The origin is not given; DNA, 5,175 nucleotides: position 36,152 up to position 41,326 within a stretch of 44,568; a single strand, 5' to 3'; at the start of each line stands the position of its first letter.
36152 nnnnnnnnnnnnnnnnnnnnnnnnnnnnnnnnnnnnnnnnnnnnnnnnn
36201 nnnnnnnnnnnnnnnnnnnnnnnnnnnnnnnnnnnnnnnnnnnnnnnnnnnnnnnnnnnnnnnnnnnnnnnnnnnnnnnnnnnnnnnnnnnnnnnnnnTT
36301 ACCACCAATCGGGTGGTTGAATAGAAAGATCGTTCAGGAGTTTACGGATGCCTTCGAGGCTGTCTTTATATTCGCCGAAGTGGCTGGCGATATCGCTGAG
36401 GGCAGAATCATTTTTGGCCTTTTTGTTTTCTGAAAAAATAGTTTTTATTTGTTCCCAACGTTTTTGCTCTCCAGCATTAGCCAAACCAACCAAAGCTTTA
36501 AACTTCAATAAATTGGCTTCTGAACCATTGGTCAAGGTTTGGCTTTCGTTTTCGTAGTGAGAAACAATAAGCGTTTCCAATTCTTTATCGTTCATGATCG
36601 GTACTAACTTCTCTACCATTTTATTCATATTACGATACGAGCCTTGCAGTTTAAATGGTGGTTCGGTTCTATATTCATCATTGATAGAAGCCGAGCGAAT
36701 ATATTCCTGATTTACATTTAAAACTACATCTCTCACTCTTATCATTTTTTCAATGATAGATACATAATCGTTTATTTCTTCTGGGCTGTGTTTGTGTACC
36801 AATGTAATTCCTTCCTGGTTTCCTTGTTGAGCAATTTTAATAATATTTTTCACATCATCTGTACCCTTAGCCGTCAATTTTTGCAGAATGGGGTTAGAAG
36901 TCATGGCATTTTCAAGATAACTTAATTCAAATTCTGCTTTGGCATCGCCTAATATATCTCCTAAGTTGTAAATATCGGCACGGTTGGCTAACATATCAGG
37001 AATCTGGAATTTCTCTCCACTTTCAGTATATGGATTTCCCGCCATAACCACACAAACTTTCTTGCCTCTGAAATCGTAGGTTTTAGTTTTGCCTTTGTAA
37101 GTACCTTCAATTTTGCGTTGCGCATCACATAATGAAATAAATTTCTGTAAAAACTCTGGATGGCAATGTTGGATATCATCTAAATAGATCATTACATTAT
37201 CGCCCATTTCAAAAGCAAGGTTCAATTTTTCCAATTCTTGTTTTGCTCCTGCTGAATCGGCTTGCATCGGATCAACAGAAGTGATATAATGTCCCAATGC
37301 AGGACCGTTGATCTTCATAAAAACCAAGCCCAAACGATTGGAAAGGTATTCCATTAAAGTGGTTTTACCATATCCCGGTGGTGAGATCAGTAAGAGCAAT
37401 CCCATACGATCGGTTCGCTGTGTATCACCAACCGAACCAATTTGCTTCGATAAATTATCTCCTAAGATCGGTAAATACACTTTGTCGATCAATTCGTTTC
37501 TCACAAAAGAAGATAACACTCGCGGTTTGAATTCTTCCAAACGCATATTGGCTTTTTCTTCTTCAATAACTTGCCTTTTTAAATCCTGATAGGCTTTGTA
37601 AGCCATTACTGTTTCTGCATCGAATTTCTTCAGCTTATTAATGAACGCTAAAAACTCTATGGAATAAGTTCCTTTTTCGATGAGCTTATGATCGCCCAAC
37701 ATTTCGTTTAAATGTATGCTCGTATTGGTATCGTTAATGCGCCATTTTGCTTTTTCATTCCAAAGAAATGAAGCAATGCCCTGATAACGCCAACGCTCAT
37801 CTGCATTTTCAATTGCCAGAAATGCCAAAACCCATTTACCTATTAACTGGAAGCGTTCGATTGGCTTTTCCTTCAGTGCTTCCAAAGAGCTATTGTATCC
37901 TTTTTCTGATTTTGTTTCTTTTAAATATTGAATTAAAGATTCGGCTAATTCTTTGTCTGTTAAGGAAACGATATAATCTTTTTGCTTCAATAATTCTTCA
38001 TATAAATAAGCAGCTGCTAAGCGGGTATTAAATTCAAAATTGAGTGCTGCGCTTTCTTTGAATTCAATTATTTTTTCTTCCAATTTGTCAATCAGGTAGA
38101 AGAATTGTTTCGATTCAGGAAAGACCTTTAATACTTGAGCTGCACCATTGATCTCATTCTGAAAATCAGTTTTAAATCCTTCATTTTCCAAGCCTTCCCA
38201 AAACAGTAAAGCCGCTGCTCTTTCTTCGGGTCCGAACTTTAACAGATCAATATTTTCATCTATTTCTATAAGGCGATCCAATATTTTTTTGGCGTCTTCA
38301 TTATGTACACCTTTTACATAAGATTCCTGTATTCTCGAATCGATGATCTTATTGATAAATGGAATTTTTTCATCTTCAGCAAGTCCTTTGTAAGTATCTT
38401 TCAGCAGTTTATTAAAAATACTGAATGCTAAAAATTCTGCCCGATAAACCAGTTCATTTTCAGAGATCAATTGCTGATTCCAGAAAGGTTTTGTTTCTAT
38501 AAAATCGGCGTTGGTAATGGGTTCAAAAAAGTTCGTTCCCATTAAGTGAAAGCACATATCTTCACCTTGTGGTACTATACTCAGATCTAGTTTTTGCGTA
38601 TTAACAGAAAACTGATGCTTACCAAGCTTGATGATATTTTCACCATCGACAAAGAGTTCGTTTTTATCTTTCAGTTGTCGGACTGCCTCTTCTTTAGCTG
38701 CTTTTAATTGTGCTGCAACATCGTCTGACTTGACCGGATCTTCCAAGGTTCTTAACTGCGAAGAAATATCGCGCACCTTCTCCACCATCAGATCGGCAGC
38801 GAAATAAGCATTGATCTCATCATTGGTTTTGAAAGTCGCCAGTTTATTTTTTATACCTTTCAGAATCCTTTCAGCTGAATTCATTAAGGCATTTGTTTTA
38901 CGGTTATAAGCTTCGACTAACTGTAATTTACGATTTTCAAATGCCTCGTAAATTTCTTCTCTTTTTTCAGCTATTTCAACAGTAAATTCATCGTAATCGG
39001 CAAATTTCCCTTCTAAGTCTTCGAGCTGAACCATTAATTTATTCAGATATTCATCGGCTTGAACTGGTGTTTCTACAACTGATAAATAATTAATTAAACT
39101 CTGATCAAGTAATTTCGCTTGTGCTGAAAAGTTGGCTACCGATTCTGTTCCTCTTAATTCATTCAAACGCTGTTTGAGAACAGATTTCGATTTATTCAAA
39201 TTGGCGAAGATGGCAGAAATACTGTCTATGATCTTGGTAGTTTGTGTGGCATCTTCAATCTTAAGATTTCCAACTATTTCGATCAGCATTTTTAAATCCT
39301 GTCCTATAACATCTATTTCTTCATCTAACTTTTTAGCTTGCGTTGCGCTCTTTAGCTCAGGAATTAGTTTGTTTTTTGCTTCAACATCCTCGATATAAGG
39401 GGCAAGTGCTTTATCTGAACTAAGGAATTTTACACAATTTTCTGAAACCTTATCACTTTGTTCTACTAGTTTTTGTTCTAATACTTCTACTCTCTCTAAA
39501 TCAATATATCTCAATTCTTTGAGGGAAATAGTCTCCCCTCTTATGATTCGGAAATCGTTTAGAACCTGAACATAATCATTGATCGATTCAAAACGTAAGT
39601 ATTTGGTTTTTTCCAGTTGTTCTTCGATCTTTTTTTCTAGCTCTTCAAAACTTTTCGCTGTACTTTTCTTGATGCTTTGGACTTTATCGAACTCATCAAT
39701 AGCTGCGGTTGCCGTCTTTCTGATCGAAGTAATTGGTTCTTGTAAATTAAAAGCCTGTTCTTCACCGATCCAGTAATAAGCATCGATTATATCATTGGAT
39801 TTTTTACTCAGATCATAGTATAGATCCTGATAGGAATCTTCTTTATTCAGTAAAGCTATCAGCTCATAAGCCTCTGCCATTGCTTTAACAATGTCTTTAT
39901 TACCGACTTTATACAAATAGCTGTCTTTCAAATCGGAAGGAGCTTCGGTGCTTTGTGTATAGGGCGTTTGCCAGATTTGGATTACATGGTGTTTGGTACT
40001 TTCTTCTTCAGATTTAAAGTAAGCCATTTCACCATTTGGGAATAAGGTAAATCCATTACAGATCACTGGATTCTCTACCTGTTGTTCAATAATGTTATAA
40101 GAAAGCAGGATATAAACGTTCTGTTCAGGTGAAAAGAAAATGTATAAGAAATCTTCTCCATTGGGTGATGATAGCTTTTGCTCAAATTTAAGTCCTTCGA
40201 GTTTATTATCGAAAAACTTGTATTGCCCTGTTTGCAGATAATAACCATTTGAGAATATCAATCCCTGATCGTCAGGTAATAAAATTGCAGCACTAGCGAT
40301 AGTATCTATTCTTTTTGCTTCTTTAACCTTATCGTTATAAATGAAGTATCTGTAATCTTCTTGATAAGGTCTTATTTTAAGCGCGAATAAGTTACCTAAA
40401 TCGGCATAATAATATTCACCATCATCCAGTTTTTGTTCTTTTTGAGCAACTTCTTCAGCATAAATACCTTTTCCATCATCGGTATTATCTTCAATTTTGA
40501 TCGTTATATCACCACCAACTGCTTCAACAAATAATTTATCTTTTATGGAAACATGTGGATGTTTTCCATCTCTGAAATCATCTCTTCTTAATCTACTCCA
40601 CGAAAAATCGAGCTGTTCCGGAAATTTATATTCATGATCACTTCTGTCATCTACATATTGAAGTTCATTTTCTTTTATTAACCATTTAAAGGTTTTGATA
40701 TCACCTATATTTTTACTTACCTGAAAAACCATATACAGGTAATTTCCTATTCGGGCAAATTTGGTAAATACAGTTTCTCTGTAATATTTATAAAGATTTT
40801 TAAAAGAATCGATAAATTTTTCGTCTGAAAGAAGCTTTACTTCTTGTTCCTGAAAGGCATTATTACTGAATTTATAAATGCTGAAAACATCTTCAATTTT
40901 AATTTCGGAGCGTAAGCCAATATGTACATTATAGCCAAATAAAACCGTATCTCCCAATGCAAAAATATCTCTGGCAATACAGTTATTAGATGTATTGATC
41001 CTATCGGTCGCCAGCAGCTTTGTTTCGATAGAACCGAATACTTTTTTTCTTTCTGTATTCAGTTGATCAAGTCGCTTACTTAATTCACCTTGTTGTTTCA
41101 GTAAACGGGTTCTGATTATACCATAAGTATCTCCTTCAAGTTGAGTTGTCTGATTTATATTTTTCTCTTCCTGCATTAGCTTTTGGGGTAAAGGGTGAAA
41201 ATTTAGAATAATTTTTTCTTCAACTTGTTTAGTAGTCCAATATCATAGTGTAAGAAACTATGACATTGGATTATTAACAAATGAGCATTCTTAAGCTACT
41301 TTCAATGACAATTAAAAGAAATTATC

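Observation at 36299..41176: Architecture of the 1625-aa protein: about 1250 aa of unknown N-terminal and coiled-coil sequence ahead of a C-terminal MoxR-type ATPase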

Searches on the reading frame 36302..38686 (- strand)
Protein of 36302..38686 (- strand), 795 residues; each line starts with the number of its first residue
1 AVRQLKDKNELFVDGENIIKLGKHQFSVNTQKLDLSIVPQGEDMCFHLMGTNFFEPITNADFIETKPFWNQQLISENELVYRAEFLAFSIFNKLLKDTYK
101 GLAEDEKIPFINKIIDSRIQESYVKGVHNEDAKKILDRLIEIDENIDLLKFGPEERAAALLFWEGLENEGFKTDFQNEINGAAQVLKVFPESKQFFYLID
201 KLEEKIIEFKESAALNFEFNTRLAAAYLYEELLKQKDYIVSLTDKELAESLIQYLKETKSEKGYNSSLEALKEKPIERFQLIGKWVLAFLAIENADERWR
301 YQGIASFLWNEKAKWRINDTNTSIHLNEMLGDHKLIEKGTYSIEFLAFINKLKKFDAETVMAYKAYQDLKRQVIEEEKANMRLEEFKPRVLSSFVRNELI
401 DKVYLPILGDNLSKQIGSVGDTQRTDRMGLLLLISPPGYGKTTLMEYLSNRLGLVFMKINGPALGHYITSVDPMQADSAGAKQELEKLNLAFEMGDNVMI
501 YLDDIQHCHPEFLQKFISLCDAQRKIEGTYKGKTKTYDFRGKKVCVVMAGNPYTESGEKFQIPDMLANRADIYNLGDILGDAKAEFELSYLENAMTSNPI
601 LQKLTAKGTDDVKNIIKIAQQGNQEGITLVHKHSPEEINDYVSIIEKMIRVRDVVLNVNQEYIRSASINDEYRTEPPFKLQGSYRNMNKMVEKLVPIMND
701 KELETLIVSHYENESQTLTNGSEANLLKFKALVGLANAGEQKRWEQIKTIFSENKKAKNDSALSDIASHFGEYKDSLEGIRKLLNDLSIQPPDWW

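Call 47: predict_structure(alignment_id=A3)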
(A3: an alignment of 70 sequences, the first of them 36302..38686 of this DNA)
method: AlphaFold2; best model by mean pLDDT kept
length: 795 residues; sequences in the alignment: 70
mean_pLDDT: 86.4   pTM: 0.75
mean pLDDT of the five models: 86.4, 85.7, 85.3, 83.2, 83.0
residues with pLDDT >= 90: 401; 70-90: 317; 50-70: 69; < 50: 8
segments of 3 or more residues with pLDDT < 50: 793-795
pLDDT, mean of each block of 10 residues (from residue 1): 68 82 90 94 95 96 95 92 93 84 92 80 75 94 90 87 82 90 89 90 92 85 93 80 85 92 90 86 91 86 74 75 92 93 93 94 95 95 89 78 89 87 63 84 91 95 92 94 96 95 93 87 87 93 92 75 84 70 85 89 84 88 82 90 95 91 82 87 90 95 94 85 92 92 93 80 52 57 60 45
secondary structure, 60 per line:
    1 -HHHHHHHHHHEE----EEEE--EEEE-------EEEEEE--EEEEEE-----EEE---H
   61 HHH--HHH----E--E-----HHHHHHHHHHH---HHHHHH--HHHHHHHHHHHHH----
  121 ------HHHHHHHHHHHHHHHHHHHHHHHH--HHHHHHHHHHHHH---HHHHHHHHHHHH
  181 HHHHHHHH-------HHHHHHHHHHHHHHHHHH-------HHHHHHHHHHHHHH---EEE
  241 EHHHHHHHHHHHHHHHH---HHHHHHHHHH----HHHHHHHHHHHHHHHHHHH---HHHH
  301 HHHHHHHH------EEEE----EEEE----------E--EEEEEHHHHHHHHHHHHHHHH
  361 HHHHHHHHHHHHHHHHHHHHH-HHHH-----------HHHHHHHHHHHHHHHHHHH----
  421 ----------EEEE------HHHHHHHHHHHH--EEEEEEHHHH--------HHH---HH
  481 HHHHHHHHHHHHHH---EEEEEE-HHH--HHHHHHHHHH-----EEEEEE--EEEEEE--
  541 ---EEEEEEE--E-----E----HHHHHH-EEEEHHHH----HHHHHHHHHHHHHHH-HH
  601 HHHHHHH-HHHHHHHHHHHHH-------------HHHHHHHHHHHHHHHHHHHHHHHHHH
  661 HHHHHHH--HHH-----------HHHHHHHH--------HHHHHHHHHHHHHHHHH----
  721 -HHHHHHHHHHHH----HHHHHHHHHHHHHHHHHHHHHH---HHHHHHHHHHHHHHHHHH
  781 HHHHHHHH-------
elements in order (helices of 4 or more, strands of 3 or more residues): H2-11 E18-21 E24-27 E35-40 E43-48 E54-56 H60-63 H82-92 H96-101 H104-116 H127-150 H153-165 H169-188 H196-213 H221-234 E238-241 H242-257 H261-270 H275-293 H297-308 E315-318 E323-326 E340-344 H345-381 H383-386 H398-416 E431-434 H441-452 E455-460 H461-464 H479-494 E498-503 H510-519 E525-530 E533-538 E544-550 H564-569 E571-574 H575-578 H583-597 H599-607 H609-621 H635-667 H684-691 H700-716 H722-733 H738-759 H763-788

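Call 69: search_solved_structures(query=A3, max_evalue=0.01)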
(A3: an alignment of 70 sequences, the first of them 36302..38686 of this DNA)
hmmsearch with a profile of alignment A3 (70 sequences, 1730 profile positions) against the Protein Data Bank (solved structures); distinct sequences matched with E-value up to 0.01: 11.
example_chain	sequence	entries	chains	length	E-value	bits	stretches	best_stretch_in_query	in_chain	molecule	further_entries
9bji_A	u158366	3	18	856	0.00063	20.3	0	1285-1318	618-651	Nuclear valosin-containing protein-like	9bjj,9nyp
6chs_H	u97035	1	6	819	0.0036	17.8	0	1286-1319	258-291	Putative cell division control protein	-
7wub_C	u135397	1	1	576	0.0037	17.8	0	1285-1318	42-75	Transitional endoplasmic reticulum ATPase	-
7wub_D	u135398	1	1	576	0.0037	17.7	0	1285-1318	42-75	Transitional endoplasmic reticulum ATPase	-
7swl_A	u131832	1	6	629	0.0042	17.6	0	1252-1318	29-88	Rix7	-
6mck_A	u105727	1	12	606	0.0062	17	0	1285-1318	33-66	Transitional endoplasmic reticulum ATPase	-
9m4n_A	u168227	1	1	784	0.0067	16.9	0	1285-1318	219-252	Cell division control protein 48 homolog A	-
6mat_A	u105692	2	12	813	0.0068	16.9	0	1252-1318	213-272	Rix7 mutant | Rix7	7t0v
7t3i_A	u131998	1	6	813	0.0068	16.9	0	1252-1318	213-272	Rix7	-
9m3v_A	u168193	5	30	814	0.0072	16.8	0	1285-1318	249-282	Cell division control protein 48 homolog A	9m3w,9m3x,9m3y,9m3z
9dx3_A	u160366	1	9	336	0.0094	16.4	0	1276-1318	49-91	Holliday junction branch migration complex subunit RuvB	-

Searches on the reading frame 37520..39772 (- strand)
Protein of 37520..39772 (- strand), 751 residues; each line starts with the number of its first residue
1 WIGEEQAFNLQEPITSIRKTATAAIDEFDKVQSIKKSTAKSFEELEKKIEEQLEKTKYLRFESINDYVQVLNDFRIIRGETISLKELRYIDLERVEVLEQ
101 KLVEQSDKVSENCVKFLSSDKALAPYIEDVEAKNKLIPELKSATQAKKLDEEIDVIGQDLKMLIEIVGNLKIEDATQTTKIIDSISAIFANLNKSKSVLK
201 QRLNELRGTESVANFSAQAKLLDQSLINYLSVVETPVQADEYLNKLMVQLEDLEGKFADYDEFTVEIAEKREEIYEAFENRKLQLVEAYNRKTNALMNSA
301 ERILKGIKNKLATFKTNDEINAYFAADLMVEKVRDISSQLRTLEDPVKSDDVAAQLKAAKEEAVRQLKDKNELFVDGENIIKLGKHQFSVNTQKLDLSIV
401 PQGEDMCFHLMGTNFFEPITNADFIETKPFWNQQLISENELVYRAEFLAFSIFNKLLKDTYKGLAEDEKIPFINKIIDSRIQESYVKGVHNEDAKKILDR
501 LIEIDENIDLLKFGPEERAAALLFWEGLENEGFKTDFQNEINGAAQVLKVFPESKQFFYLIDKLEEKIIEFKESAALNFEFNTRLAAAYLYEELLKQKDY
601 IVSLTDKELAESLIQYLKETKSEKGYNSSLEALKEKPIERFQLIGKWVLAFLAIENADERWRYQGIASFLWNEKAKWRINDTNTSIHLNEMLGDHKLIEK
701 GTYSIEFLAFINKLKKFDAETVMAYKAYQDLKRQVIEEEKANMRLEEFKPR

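Call 50: search_protein_families(library=pfam, proteins=[window:37520-39772:-], max_evalue=10)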
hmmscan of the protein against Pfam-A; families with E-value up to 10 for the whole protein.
window:37520-39772:- (751 aa): 5 families
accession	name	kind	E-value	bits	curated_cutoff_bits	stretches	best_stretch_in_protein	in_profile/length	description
PF25472.1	DUF7902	-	3.2e-25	88.6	26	1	121-204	1-84/85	Domain of unknown function (DUF7902)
PF11181.13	YflT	-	0.035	15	26.2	1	141-214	17-90/99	Heat induced stress protein YflT domain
PF10750.14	DUF2536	-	0.11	12.9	27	1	39-66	17-46/68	Protein of unknown function (DUF2536)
PF24984.1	HEAT_EF3_GNC1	-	0.49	11.2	27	0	228-258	46-76/91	Elongation factor 3/GNC1 HEAT repeat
PF24554.1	DUF7603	-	9.8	7.4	27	1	5-60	22-77/110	Domain of unknown function (DUF7603)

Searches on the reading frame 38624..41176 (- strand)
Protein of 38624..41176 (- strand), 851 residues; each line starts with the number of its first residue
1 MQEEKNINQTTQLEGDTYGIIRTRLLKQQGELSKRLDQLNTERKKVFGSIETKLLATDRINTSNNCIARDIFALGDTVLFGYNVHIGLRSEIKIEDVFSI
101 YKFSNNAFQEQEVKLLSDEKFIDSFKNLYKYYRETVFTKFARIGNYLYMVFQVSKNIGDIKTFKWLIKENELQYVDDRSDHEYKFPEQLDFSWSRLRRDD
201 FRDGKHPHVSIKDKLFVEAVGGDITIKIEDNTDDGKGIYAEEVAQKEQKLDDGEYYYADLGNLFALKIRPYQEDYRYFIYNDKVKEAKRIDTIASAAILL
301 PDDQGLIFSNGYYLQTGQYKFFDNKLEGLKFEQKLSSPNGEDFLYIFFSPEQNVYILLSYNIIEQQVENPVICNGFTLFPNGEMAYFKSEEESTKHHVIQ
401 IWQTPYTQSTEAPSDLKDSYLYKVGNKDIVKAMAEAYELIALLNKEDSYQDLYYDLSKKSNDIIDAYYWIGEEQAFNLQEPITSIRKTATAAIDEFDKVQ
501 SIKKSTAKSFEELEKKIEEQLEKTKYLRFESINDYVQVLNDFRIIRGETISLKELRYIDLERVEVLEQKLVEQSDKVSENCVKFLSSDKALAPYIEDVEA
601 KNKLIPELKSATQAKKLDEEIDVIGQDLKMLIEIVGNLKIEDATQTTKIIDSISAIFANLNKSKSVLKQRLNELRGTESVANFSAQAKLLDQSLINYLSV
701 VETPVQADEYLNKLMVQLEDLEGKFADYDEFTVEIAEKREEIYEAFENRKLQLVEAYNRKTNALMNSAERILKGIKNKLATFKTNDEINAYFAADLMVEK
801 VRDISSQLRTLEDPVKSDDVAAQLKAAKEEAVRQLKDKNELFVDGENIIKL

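Call 45: predict_structure(alignment_id=A2)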
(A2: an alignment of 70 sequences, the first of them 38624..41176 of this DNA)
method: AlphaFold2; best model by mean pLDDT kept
length: 851 residues; sequences in the alignment: 70
mean_pLDDT: 87.1   pTM: 0.63
mean pLDDT of the five models: 87.1, 86.1, 84.2, 84.1, 83.1
residues with pLDDT >= 90: 398; 70-90: 407; 50-70: 30; < 50: 16
segments of 3 or more residues with pLDDT < 50: 1-13
pLDDT, mean of each block of 10 residues (from residue 1): 40 65 93 96 88 93 91 93 74 89 94 89 92 91 94 91 93 92 92 94 90 90 88 83 89 94 95 94 92 94 93 92 86 90 94 94 91 94 93 91 85 76 91 94 83 93 95 94 95 87 89 92 85 84 90 87 91 87 79 85 85 84 82 71 75 84 84 75 82 88 88 89 77 86 90 87 89 88 85 88 91 87 89 79 51 40
secondary structure, 60 per line:
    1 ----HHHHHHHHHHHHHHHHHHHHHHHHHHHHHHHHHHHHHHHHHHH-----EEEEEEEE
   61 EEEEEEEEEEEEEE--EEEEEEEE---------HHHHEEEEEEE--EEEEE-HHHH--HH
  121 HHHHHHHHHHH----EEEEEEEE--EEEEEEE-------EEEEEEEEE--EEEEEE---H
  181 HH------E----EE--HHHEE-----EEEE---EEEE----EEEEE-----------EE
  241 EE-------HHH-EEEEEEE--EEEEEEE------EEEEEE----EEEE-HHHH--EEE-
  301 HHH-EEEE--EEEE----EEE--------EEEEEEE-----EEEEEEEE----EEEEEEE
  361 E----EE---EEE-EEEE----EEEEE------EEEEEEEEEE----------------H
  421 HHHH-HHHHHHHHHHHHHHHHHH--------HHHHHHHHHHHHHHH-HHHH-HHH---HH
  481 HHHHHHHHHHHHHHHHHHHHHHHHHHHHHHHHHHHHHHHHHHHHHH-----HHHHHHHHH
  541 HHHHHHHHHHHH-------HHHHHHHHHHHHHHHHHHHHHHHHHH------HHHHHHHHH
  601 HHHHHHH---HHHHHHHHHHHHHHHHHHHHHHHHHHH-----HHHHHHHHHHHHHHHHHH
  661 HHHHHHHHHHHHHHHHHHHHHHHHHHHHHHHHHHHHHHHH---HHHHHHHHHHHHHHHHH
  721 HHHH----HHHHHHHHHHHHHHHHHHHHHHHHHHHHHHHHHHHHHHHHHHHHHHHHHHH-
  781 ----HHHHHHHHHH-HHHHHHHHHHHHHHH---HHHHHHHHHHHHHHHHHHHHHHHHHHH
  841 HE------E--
elements in order (helices of 4 or more, strands of 3 or more residues): H5-47 E53-74 E77-84 H94-97 E98-104 E107-111 H113-116 H119-131 E136-143 E146-152 E160-168 E171-176 E208-211 E215-218 E223-227 E239-242 E254-260 E263-269 E276-281 E286-289 H291-294 E297-299 E305-308 E311-314 E319-321 E330-336 E342-349 E354-361 E371-373 E375-378 E383-387 E394-403 H420-424 H426-443 H452-466 H468-471 H479-526 H532-552 H560-585 H592-607 H611-637 H643-700 H704-724 H729-779 H785-794 H796-810 H814-841

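Call 84: fold_search(model_id=the predicted structure, library=pdb)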
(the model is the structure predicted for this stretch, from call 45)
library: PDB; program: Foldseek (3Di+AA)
matches with E <= 10: 518; with E <= 0.001: 33
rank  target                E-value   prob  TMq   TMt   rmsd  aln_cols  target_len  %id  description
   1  12dl_HA               3.7e-06  1.00  0.16  0.33  16.4       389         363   10  Native structure of the cytoplasmic lattice (CPL) asymmetric unit from mouse MII eggs (released 2026-04-08)
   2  8f8e_B                4.6e-06  1.00  0.18  0.43  15.0       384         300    9  Crystal structure of the WDR domain of human DCAF1 in complex with OICR-8268 compound (released 2023-03-01)
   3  7k58_C                5.2e-06  0.98  0.11  0.04  48.2      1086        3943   11  Structure of outer-arm dyneins bound to microtubule with microtubule binding state 1(MTBS-1) (released 2021-09-29)
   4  7sse_A                5.7e-06  1.00  0.19  0.44  15.0       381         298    9  Crystal structure of the WDR domain of human DCAF1 in complex with CYCA-117-70 (released 2021-12-15)
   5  9d5n_CH               8.9e-06  0.82  0.06  0.08  25.2       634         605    8  48-nm doublet microtubule from Trichomonas vaginalis strain G3 (released 2025-05-14)
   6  6qk7_A                1.4e-05  0.91  0.11  0.09  28.2      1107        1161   10  Elongator catalytic subcomplex Elp123 lobe (released 2019-07-17)
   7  8g2z_0U               1.7e-05  1.00  0.13  0.17  19.1       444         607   10  48-nm doublet microtubule from Tetrahymena thermophila strain CU428 (released 2023-06-14)
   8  9e5c_7g               2.1e-05  1.00  0.17  0.25  17.3       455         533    9  Cryo-EM structure of 96 nm repeat of microtubule doublet from T. brucei flagellum (released 2025-03-12)
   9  8pu0_A                2.2e-05  1.00  0.17  0.14  15.5       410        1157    9  Cryo-EM structure of human Elp123 in complex with tRNA, desulpho-CoA, 5'-deoxyadenosine and methionine (released 2024-04-17)
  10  8f5p_B                3.1e-05  1.00  0.16  0.13  17.0       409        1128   10  Structure of Leishmania tarentolae IFT-A (state 2) (released 2022-12-21)
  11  9n73_LI               3.4e-05  0.97  0.14  0.17  33.4       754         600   11  SSU processome maturation and disassembly, State G (released 2025-10-29)
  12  7ung_e                5.6e-05  0.96  0.10  0.12  24.9       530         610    8  48-nm repeat of the human respiratory doublet microtubule (released 2022-10-05)
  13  9e2g_2C               6.6e-05  0.84  0.08  0.09  25.5       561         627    8  Cryo-EM structure of 48 nm repeat of microtubule doublet from T. brucei flagellum (released 2025-03-12)
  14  4uuy_A                1.1e-04  1.00  0.13  0.26  17.4       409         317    8  Structural Identification of the Vps18 beta-propeller reveals a critical role in the HOPS complex stability and functi (released 2014-10-29)
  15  8i7o_P1               1.1e-04  0.89  0.09  0.11  25.5       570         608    8  In situ structure of axonemal doublet microtubules in mouse sperm with 16-nm repeat (released 2023-10-11)
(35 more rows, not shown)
